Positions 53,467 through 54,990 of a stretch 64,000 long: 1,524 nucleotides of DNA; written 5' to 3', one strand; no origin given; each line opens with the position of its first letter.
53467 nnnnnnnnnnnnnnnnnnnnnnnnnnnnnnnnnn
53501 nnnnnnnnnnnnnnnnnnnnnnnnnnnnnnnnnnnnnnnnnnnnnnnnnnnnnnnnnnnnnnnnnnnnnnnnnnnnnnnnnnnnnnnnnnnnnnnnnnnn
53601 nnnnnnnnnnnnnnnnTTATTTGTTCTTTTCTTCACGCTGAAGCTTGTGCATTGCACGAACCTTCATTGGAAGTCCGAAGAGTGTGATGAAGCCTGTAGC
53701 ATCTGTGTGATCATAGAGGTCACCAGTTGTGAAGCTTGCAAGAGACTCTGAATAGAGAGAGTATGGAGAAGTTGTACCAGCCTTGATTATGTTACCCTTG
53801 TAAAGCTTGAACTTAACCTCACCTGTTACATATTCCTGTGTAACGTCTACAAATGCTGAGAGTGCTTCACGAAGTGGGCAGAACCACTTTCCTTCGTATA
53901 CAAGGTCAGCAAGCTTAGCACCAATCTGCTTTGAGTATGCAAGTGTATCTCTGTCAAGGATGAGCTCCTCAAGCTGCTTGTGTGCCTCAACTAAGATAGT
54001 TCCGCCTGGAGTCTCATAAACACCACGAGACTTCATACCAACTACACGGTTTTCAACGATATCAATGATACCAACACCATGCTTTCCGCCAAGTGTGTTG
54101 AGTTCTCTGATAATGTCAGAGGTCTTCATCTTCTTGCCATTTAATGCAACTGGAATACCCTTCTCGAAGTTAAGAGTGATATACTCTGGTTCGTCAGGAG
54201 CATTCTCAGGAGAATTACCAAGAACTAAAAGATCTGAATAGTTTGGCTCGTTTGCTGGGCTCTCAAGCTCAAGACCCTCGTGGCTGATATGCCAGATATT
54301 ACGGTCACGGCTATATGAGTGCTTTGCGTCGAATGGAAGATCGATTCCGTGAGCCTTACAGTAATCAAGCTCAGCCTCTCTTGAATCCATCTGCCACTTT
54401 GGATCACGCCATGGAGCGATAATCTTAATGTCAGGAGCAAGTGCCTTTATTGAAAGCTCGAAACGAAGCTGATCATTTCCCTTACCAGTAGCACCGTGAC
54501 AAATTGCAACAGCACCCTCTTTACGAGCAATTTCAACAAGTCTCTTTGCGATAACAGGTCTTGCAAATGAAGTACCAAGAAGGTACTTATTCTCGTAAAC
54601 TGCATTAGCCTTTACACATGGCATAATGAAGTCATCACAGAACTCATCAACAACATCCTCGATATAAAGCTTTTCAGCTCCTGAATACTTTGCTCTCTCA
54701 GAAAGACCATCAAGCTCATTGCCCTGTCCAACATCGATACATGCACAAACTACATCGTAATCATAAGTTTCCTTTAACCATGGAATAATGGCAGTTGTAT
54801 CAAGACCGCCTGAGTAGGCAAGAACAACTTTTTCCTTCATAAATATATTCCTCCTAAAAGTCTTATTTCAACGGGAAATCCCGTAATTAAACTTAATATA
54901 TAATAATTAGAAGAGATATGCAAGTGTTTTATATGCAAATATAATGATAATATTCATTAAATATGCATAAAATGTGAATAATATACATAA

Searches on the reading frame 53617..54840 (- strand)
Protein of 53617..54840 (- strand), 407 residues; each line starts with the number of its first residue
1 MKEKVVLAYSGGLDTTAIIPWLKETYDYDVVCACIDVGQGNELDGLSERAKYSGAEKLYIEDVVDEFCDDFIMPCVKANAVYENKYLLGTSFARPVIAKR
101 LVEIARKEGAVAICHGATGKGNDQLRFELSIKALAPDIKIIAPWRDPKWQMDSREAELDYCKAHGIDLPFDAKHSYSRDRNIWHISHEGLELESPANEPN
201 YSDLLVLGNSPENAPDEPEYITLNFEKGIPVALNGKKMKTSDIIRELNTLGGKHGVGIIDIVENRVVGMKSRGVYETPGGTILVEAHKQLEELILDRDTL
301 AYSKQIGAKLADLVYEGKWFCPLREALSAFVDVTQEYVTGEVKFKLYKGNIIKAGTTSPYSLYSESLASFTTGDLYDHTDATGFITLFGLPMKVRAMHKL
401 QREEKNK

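Call 10: find_related_loci(query=window:53617-54840:-, collection=genome_contigs, flank=4000)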
Query window:53617-54840:- (407 aa) in genome_contigs; peptide patterns used: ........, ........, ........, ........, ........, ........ (x = any residue, [..] = any of these).
462 stretches matched a pattern; 423 encode a relative of the query (tblastn E <= 1e-3); the best 80 are kept; 80 distinct loci.
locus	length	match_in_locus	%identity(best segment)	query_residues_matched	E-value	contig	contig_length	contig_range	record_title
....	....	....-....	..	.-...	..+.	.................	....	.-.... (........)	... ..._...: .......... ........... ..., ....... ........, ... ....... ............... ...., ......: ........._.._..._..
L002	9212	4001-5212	84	2-405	0e+0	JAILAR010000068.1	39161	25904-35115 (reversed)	MAG: Eubacterium sp. isolate RUI538 k141_13423277_flag=0_multi=23.0000_len=39161, whole genome shotgun sequence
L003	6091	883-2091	85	2-404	0e+0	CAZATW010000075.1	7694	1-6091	MAG TPA_asm: uncultured Coprococcus sp. isolate SRP222994_co1_316 genome assembly, contig: NODE_19614_length_7694_cov_26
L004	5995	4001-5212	84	2-405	0e+0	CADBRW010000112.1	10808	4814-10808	MAG: uncultured Lachnospiraceae bacterium isolate RUG14248 genome assembly, contig: RUG14248_asm_112, whole genome shotg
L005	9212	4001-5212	84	2-405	0e+0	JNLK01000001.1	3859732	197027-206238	Lachnospiraceae bacterium AC2029 BO12DRAFT_scf7180000000002_quiver.1_C, whole genome shotgun sequence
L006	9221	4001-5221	82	1-407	0e+0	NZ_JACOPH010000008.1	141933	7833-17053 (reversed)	Roseburia zhanii strain BX1005 DNA.677_ctg0008, whole genome shotgun sequence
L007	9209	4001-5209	84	2-404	0e+0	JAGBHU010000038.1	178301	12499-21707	MAG: Coprococcus sp. isolate RGIG9131 Water_deer_Rectum.Co__c1001912, whole genome shotgun sequence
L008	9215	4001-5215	84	2-407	0e+0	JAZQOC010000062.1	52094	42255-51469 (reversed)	MAG: Lachnospiraceae bacterium isolate T1900045243_TH20190013.MAGScoT_cleanbin_000063 SGB_5594_k141_385353, whole genome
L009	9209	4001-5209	84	2-404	0e+0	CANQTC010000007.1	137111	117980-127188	MAG: uncultured Coprococcus sp. isolate Lapin-026__bin103 genome assembly, contig: Lapin-026__NODE_87_length_137111_cov_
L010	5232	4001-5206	84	2-403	0e+0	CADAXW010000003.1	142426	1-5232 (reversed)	MAG: uncultured Lachnospiraceae bacterium isolate RUG13730 genome assembly, contig: RUG13730_asm_3, whole genome shotgun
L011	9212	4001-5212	83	2-405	0e+0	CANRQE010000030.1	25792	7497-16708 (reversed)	MAG: uncultured Coprococcus sp. isolate Lapin-017__bin29 genome assembly, contig: Lapin-017__NODE_919_length_25792_cov_4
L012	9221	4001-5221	82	1-407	0e+0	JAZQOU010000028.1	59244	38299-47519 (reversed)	MAG: Lachnospiraceae bacterium isolate T1900045242_TH20190012.MAGScoT_cleanbin_000035 SGB_5546_k141_2562382, whole genom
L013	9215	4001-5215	84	2-406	0e+0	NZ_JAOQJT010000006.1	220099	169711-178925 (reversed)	Coprococcus aceti strain H2_11 .13414_6_27.6, whole genome shotgun sequence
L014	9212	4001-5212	83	2-405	0e+0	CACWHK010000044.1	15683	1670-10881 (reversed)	MAG: uncultured Lachnospiraceae bacterium isolate RUG10588 genome assembly, contig: RUG10588_asm_44, whole genome shotgu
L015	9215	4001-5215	84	2-406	0e+0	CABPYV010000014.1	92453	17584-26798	MAG TPA_asm: uncultured Coprococcus sp. isolate MGYG-HGUT-00364 genome assembly, contig: GUT_GENOME007858_14, whole geno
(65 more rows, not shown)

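Call 12: find_encoding_contigs(protein=window:53617-54840:-, flank=4000, max_places=10)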
Protein window:53617-54840:- (407 aa): 2 contigs read that carry it; 2 places shown.
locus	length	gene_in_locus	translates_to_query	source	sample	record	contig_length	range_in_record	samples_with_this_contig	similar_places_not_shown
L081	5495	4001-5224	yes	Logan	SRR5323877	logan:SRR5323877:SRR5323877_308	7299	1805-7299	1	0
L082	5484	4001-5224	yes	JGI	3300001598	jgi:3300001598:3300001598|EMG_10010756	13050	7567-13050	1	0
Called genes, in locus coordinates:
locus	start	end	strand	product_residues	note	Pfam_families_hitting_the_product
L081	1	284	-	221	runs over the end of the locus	PF10531:SLBB (weak), PF00633:HHH, PF12836:HHH_3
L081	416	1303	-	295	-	PF00696:AA_kinase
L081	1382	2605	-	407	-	PF01960:ArgJ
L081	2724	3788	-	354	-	PF01118:Semialdhyde_dh, PF22698:Semialdhyde_dhC_1, PF02774:Semialdhyde_dhC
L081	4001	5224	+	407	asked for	PF00764:Arginosuc_synth, PF20979:Arginosuc_syn_C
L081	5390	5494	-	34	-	?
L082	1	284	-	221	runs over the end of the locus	PF10531:SLBB (weak), PF00633:HHH, PF12836:HHH_3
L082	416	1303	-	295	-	PF00696:AA_kinase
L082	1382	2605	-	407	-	PF01960:ArgJ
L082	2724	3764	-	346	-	PF01118:Semialdhyde_dh, PF22698:Semialdhyde_dhC_1, PF02774:Semialdhyde_dhC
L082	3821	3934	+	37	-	-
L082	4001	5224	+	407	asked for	PF00764:Arginosuc_synth, PF20979:Arginosuc_syn_C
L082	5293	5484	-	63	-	?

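Call 22: find_homologous_proteins(query=window:53617-54840:-, max_evalue=1e-150)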
Query window:53617-54840:- (407 aa): 8000 proteins with E <= 1e-150 among 8000 candidates; the best 120 are listed.
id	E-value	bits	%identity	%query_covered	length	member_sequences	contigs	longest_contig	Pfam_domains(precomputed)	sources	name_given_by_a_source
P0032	4.4e-276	933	100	100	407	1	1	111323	PF00764.26,PF20979.3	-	-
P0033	9.3e-261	882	-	-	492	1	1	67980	PF00764.26,PF20979.3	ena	-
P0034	7.6e-239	810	77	100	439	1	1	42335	PF00764.26,PF20979.3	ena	-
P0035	1.4e-233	793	84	100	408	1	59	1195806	PF00764.26,PF20979.3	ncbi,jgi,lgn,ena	jgi:argininosuccinate synthase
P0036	2.7e-233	792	84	100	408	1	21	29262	PF00764.26,PF20979.3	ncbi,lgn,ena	-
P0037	3.1e-233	792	84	100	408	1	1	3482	PF00764.26,PF20979.3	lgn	-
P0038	6.9e-233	791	85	99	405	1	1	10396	PF00764.26,PF20979.3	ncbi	-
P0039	7.4e-233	791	85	99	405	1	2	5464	PF00764.26,PF20979.3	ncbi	-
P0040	4.0e-232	788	84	100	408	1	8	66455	PF00764.26,PF20979.3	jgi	jgi:argininosuccinate synthase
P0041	5.2e-232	788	84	99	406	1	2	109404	PF00764.26,PF20979.3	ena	-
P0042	7.4e-232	787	85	99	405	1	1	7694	PF00764.26,PF20979.3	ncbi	-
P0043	1.8e-231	786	84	99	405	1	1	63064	PF00764.26,PF20979.3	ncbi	-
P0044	2.2e-231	786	84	99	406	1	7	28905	PF00764.26,PF20979.3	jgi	jgi:argininosuccinate synthase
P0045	2.7e-231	785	84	99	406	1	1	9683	PF00764.26,PF20979.3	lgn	-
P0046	3.3e-231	785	83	100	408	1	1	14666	PF00764.26,PF20979.3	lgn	-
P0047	4.0e-231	785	83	100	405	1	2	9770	PF00764.26,PF20979.3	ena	-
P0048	5.9e-231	784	83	100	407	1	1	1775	PF00764.26,PF20979.3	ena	-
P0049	7.7e-231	784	84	100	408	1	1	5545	PF00764.26,PF20979.3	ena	-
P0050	8.2e-231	784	84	99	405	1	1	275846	PF00764.26,PF20979.3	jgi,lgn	-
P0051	8.4e-231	784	83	100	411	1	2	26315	PF00764.26,PF20979.3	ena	-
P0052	9.1e-231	784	83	100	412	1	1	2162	PF00764.26,PF20979.3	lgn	-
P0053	1.1e-230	783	83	99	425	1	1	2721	PF00764.26,PF20979.3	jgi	jgi:argininosuccinate synthase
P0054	1.1e-230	783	84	99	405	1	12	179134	PF00764.26,PF20979.3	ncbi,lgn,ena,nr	ncbi:MAG: argininosuccinate synthase [Coprococcus sp.]|nr:argininosuccinate synthase [Coprococcus sp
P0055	2.0e-230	783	83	100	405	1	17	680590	PF00764.26,PF20979.3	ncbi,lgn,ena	-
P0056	3.4e-230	782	83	100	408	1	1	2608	PF00764.26,PF20979.3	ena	-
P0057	4.5e-230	781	84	99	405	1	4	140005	PF00764.26,PF20979.3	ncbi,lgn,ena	-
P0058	4.9e-230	781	83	99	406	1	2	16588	PF00764.26,PF20979.3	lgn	-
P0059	5.3e-230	781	85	97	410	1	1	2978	PF00764.26,PF20979.3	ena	-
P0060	6.4e-230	781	83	100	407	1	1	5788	PF00764.26,PF20979.3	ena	-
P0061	7.2e-230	781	83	100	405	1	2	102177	PF00764.26,PF20979.3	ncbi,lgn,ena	-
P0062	1.0e-229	780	84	99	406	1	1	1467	PF00764.26,PF20979.3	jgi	jgi:argininosuccinate synthase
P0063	1.0e-229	780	84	100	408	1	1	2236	PF00764.26,PF20979.3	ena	-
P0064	1.0e-229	780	83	100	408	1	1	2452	PF00764.26,PF20979.3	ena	-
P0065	1.2e-229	780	83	100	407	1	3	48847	PF00764.26,PF20979.3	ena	-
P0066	1.3e-229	780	83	100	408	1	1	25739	PF00764.26,PF20979.3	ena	-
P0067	1.4e-229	780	83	100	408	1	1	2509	PF00764.26,PF20979.3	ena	-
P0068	1.5e-229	780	83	100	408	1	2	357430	PF00764.26,PF20979.3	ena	-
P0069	1.5e-229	780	84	99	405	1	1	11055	PF00764.26,PF20979.3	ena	-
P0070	1.7e-229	780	83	100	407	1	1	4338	PF00764.26,PF20979.3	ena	-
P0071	1.9e-229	779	83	100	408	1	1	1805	PF00764.26,PF20979.3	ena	-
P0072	1.9e-229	779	83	100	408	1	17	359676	PF00764.26,PF20979.3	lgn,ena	-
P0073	2.5e-229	779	84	99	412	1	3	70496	PF00764.26,PF20979.3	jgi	jgi:argininosuccinate synthase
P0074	3.2e-229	779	83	100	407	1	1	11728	PF00764.26,PF20979.3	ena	-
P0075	3.3e-229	779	84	99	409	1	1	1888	PF00764.26,PF20979.3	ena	-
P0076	3.5e-229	778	83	100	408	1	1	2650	PF00764.26,PF20979.3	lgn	-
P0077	3.6e-229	778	83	100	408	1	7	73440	PF00764.26,PF20979.3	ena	-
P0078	3.7e-229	778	82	100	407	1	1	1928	PF00764.26,PF20979.3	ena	-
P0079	3.8e-229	778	83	99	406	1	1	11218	PF00764.26,PF20979.3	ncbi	ncbi:MAG: argininosuccinate synthase [Coprococcus sp.]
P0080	3.8e-229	778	82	100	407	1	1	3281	PF00764.26,PF20979.3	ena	-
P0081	4.2e-229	778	84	100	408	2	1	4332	PF00764.26,PF20979.3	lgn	-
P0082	4.4e-229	778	83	100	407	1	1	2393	PF00764.26,PF20979.3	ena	-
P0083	4.8e-229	778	83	100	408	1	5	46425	PF00764.26,PF20979.3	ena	-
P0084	4.8e-229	778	83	100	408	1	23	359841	PF00764.26,PF20979.3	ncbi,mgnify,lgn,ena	mgnify:FL=1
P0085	4.8e-229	778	83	100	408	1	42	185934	PF00764.26,PF20979.3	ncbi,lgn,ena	-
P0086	5.1e-229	778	83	100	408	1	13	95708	PF00764.26,PF20979.3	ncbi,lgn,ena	-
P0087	5.2e-229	778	82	100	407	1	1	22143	PF00764.26,PF20979.3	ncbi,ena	-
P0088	5.2e-229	778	82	100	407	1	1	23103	PF00764.26,PF20979.3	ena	-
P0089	5.4e-229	778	83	100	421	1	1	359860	PF00764.26,PF20979.3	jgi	jgi:argininosuccinate synthase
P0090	6.4e-229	778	82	100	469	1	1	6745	PF00764.26,PF20979.3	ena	-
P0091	6.4e-229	778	82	100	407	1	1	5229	PF00764.26,PF20979.3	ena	-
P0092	6.6e-229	778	83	100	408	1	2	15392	PF00764.26,PF20979.3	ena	-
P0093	6.8e-229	778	83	100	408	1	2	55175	PF00764.26,PF20979.3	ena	-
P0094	6.8e-229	778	84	100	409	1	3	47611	PF00764.26,PF20979.3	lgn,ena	-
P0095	6.8e-229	778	83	100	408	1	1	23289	PF00764.26,PF20979.3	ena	-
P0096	7.3e-229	777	82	100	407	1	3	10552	PF00764.26,PF20979.3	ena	-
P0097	7.5e-229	777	84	98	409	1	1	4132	PF00764.26,PF20979.3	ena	-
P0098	8.0e-229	777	83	100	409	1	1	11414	PF00764.26,PF20979.3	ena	-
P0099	8.8e-229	777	83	100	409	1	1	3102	PF00764.26,PF20979.3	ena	-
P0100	8.8e-229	777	82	100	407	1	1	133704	PF00764.26,PF20979.3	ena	-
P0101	9.0e-229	777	83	100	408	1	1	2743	PF00764.26,PF20979.3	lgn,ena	-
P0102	9.2e-229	777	83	100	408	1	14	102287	PF00764.26,PF20979.3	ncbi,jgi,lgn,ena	-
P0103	9.3e-229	777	83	100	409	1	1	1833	PF00764.26,PF20979.3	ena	-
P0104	9.3e-229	777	83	100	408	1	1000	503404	PF00764.26,PF20979.3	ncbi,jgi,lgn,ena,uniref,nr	ncbi:argininosuccinate synthase [Coprococcus eutactus]|uniref:argininosuccinate synthase n=1 Tax=Clo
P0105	9.8e-229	777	82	100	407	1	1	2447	PF00764.26,PF20979.3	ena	-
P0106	1.0e-228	777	82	100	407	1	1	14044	PF00764.26,PF20979.3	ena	-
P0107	1.0e-228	777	83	100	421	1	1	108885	PF00764.26,PF20979.3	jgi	-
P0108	1.0e-228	777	83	100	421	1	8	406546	PF00764.26,PF20979.3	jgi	jgi:argininosuccinate synthase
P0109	1.1e-228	777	83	100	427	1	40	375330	PF00764.26,PF20979.3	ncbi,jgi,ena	jgi:argininosuccinate synthase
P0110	1.2e-228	777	83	100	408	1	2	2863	PF00764.26,PF20979.3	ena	-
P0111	1.3e-228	777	83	100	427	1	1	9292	PF00764.26,PF20979.3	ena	-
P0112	1.3e-228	777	83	100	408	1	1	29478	PF00764.26,PF20979.3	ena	-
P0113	1.3e-228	777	83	100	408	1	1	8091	PF00764.26,PF20979.3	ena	-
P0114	1.3e-228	777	83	100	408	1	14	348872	PF00764.26,PF20979.3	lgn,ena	-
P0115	1.3e-228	777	83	100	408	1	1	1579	PF00764.26,PF20979.3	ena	-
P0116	1.3e-228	777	83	100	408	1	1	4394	PF00764.26,PF20979.3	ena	-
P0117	1.3e-228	777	83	100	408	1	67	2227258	PF00764.26,PF20979.3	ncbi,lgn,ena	-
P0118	1.3e-228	777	83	100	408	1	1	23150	PF00764.26,PF20979.3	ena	-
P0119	1.4e-228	777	83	99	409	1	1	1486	PF00764.26,PF20979.3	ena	-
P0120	1.4e-228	776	84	97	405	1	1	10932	PF00764.26,PF20979.3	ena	-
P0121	1.7e-228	776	82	99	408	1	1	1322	PF00764.26,PF20979.3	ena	-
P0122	1.7e-228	776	83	100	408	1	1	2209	PF00764.26,PF20979.3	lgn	-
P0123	1.7e-228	776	83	100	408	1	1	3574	PF00764.26,PF20979.3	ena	-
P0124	1.8e-228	776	83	100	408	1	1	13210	PF00764.26,PF20979.3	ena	-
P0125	1.8e-228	776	83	100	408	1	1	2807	PF00764.26,PF20979.3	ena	-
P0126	1.8e-228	776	83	100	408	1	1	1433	PF00764.26,PF20979.3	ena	-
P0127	1.8e-228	776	83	100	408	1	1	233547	PF00764.26,PF20979.3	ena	-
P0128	2.1e-228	776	84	97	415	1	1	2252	PF00764.26,PF20979.3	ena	-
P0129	2.3e-228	776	83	100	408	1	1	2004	PF00764.26,PF20979.3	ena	-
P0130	2.3e-228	776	82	100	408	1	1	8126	PF00764.26,PF20979.3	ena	-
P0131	2.3e-228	776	83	100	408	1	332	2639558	PF00764.26,PF20979.3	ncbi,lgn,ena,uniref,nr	ncbi:MAG: argininosuccinate synthase [Clostridium sp.]|uniref:argininosuccinate synthase n=1 Tax=Clo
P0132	2.3e-228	776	83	100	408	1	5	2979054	PF00764.26,PF20979.3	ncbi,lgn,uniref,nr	ncbi:argininosuccinate synthase [Clostridium sp. L2-50]|uniref:argininosuccinate synthase n=1 Tax=Cl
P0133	2.3e-228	776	83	100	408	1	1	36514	PF00764.26,PF20979.3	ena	-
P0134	2.4e-228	776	83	100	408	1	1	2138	PF00764.26,PF20979.3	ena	-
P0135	2.4e-228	776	83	100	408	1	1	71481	PF00764.26,PF20979.3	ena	-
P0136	2.4e-228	776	83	100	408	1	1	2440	PF00764.26,PF20979.3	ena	-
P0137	2.4e-228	776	83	100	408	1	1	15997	PF00764.26,PF20979.3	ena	-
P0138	2.4e-228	776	83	100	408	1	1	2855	PF00764.26,PF20979.3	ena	-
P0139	2.4e-228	776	83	100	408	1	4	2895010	PF00764.26,PF20979.3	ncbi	-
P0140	2.4e-228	776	83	100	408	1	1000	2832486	PF00764.26,PF20979.3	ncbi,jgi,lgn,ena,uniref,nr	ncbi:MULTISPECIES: argininosuccinate synthase [Clostridia]|uniref:Argininosuccinate synthase n=2 Tax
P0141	2.4e-228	776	83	100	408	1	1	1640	PF00764.26,PF20979.3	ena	-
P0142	2.5e-228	776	83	100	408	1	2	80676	PF00764.26,PF20979.3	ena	-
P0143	2.7e-228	776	83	100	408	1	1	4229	PF00764.26,PF20979.3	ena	-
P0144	2.7e-228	776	83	100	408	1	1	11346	PF00764.26,PF20979.3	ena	-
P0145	2.7e-228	776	83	100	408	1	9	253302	PF00764.26,PF20979.3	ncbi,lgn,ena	-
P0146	2.7e-228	776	83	100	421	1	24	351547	PF00764.26,PF20979.3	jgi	jgi:argininosuccinate synthase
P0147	2.8e-228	776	83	100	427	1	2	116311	PF00764.26,PF20979.3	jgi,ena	jgi:argininosuccinate synthase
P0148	2.8e-228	776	83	100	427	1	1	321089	PF00764.26,PF20979.3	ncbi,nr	ncbi:argininosuccinate synthase [Clostridium sp. L2-50]|nr:argininosuccinate synthase [Clostridium s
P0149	2.9e-228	775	83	100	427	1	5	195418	PF00764.26,PF20979.3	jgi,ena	jgi:argininosuccinate synthase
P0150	3.0e-228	775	83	100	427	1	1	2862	PF00764.26,PF20979.3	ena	-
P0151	3.0e-228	775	83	100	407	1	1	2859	PF00764.26,PF20979.3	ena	-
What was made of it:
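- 53617..54840 (-): Right flanking gene: argG (argininosuccinate synthase), divergent from argC-argJ-argB. PF00764/PF20979 (calls 12, 22).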

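Call 23: find_encoding_contigs(protein=P0033, flank=5000, max_places=6)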
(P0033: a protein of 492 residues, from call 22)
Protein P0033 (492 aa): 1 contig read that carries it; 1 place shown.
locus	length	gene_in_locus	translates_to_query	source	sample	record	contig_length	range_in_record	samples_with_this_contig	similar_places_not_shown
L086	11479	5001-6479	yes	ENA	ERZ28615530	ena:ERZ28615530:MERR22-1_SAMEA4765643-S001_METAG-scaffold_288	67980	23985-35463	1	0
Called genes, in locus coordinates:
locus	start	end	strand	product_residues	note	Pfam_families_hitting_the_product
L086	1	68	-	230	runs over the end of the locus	PF00072:Response_reg, PF00486:Trans_reg_C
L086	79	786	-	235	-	PF10531:SLBB, PF12836:HHH_3, PF14520:HHH_5 (faint), PF00633:HHH (weak), PF03934:T2SSK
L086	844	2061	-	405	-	PF00202:Aminotran_3, PF00155:Aminotran_1_2 (weak)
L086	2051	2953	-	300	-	PF00696:AA_kinase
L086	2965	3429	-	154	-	PF13480:Acetyltransf_6 (weak), PF00583:Acetyltransf_1, PF13673:Acetyltransf_10, PF13508:Acetyltransf_7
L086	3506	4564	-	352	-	PF01118:Semialdhyde_dh, PF22698:Semialdhyde_dhC_1, PF02774:Semialdhyde_dhC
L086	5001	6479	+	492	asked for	PF00764:Arginosuc_synth, PF20979:Arginosuc_syn_C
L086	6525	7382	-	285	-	PF09986:DUF2225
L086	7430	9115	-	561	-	PF00749:tRNA-synt_1c, PF03950:tRNA-synt_1c_C, PF20974:tRNA-synt_1c_C2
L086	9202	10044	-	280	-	-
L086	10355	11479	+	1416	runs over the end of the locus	PF01548:DEDD_Tnp_IS110 (faint), PF01869:BcrAD_BadFG, PF09989:DUF2229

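Call 24: find_encoding_contigs(protein=P0034, flank=5000, max_places=6)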
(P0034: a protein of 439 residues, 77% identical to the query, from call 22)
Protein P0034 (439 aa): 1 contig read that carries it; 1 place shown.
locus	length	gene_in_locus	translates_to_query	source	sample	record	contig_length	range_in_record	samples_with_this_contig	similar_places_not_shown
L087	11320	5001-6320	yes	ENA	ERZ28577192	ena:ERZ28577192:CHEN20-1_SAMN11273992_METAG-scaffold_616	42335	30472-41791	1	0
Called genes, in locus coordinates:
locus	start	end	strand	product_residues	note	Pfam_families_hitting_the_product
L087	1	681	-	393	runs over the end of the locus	PF00202:Aminotran_3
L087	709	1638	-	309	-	PF00696:AA_kinase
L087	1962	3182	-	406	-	PF01960:ArgJ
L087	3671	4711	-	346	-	PF01118:Semialdhyde_dh, PF22698:Semialdhyde_dhC_1, PF02774:Semialdhyde_dhC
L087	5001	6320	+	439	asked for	PF00764:Arginosuc_synth, PF20979:Arginosuc_syn_C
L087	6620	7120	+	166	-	PF04138:GtrA_DPMS_TM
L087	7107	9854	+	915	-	PF09586:YfhO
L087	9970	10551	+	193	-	PF13518:HTH_28, PF13551:HTH_29 (faint), PF13384:HTH_23 (faint), PF13565:HTH_32 (faint), PF01527:HTH_Tnp_1 (weak), PF13518:HTH_28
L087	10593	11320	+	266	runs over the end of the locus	PF13276:HTH_21, PF00665:rve, PF13683:rve_3, PF13333:rve_2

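Call 59: find_encoding_contigs(protein=P0104, flank=2000, max_places=10)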
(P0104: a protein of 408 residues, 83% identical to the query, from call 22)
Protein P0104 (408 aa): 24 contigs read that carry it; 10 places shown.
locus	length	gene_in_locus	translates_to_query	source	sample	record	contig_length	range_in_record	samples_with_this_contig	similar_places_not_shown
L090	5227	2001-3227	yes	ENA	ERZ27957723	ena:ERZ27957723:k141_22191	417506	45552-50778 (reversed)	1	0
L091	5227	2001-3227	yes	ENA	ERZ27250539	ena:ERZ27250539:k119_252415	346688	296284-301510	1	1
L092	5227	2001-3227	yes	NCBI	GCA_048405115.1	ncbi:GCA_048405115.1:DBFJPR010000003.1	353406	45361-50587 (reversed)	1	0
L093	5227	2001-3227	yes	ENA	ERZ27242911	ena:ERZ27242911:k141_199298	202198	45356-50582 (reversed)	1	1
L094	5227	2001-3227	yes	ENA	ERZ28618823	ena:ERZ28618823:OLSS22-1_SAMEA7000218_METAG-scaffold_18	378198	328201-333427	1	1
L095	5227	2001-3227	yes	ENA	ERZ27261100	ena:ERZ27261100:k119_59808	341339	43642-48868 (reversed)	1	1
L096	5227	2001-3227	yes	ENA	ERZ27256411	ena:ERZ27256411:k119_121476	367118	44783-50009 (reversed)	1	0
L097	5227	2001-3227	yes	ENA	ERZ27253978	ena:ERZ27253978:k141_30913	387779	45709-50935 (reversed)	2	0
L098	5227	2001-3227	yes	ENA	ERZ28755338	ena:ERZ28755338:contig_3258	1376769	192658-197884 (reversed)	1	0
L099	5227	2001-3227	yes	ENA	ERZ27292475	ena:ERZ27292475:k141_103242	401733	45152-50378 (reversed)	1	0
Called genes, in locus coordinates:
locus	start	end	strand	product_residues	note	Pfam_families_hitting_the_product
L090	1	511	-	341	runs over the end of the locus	PF01073:3Beta_HSD, PF01370:Epimerase, PF02719:Polysacc_synt_2, PF04321:RmlD_sub_bind, PF16363:GDP_Man_Dehyd, PF07993:NAD_binding_4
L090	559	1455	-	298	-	PF00483:NTP_transferase, PF12804:NTP_transf_3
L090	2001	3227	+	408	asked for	PF00764:Arginosuc_synth, PF20979:Arginosuc_syn_C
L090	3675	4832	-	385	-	PF12698:ABC2_membrane_3, PF01061:ABC2_membrane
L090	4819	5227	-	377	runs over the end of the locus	PF12698:ABC2_membrane_3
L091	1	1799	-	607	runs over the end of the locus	PF03816:LytR_cpsA_psr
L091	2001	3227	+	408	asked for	PF00764:Arginosuc_synth, PF20979:Arginosuc_syn_C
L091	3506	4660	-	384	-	PF12698:ABC2_membrane_3, PF01061:ABC2_membrane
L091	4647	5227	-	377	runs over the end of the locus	PF12698:ABC2_membrane_3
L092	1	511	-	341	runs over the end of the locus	PF01073:3Beta_HSD, PF01370:Epimerase, PF02719:Polysacc_synt_2, PF04321:RmlD_sub_bind, PF16363:GDP_Man_Dehyd, PF07993:NAD_binding_4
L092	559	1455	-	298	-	PF00483:NTP_transferase, PF12804:NTP_transf_3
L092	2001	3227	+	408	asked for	PF00764:Arginosuc_synth, PF20979:Arginosuc_syn_C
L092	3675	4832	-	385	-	PF12698:ABC2_membrane_3, PF01061:ABC2_membrane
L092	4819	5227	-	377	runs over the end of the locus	PF12698:ABC2_membrane_3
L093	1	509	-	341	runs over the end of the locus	PF01073:3Beta_HSD, PF01370:Epimerase, PF02719:Polysacc_synt_2, PF04321:RmlD_sub_bind, PF16363:GDP_Man_Dehyd, PF07993:NAD_binding_4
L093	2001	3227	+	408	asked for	PF00764:Arginosuc_synth, PF20979:Arginosuc_syn_C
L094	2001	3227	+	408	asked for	PF00764:Arginosuc_synth, PF20979:Arginosuc_syn_C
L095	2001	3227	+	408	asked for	PF00764:Arginosuc_synth, PF20979:Arginosuc_syn_C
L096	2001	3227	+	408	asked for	PF00764:Arginosuc_synth, PF20979:Arginosuc_syn_C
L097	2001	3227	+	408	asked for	PF00764:Arginosuc_synth, PF20979:Arginosuc_syn_C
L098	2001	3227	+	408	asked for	PF00764:Arginosuc_synth, PF20979:Arginosuc_syn_C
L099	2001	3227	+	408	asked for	PF00764:Arginosuc_synth, PF20979:Arginosuc_syn_C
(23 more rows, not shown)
